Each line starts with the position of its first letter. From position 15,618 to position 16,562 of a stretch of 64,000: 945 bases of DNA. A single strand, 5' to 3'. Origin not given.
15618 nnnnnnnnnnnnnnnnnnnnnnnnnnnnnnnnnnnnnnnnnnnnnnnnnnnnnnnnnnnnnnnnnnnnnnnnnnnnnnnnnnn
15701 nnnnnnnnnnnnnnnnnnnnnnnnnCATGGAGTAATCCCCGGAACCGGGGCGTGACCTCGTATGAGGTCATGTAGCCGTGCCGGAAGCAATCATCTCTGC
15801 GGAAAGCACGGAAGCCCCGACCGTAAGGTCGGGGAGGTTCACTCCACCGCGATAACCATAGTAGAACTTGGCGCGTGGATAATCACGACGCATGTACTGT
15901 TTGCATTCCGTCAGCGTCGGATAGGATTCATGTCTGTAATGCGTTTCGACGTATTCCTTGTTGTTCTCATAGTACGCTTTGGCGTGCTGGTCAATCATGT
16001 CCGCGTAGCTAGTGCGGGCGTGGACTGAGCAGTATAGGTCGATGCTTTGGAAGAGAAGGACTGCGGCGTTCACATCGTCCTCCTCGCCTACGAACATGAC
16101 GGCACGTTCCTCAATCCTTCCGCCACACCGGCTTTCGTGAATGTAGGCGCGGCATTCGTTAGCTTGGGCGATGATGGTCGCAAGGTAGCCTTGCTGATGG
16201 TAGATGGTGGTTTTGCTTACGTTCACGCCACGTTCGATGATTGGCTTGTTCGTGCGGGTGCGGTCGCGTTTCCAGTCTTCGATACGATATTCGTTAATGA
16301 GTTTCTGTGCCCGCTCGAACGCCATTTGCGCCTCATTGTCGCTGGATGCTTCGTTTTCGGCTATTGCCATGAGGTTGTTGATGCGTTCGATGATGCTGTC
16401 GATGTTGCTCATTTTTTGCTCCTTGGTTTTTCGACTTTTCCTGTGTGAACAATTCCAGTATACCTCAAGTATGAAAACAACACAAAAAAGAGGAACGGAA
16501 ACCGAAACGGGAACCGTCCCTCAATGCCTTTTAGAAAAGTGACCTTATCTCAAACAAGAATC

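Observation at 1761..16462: Array of at least 10 near-identical promoter/operator motifs, each driving a short transcription unit of orphan small genes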

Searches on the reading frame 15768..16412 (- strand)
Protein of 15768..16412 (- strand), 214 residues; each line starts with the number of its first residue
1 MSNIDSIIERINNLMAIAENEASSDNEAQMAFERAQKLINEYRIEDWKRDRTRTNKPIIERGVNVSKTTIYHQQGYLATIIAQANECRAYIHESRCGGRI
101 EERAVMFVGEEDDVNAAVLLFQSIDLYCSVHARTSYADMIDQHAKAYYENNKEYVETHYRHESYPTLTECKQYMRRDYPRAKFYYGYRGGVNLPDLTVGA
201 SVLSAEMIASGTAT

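Call 46: search_protein_families(library=pfam, proteins=[window:15768-16412:-], max_evalue=0.1)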
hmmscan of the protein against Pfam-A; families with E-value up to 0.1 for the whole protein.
window:15768-16412:- (214 aa): 3 families
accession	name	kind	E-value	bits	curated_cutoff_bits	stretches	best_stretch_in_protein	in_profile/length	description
PF10979.13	DUF2786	-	2.3e-09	37.5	23.9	1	7-45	2-39/40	Protein of unknown function (DUF2786)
PF23771.1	DUF7168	-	2.8e-07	30.7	25.5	1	70-133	20-78/140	Domain of unknown function (DUF7168)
PF12869.13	tRNA_anti-like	-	0.027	14.5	23.5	1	18-83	33-97/146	tRNA_anti-like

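Call 75: search_protein_families(library=phrogs, proteins=[window:15768-16412:-], max_evalue=0.01)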
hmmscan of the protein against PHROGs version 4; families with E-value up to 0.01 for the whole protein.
window:15768-16412:- (214 aa): 1 family
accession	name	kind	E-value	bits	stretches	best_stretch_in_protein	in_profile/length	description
phrog_421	-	unknown function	1.4e-22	81.4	1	1-133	3-126/241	unknown function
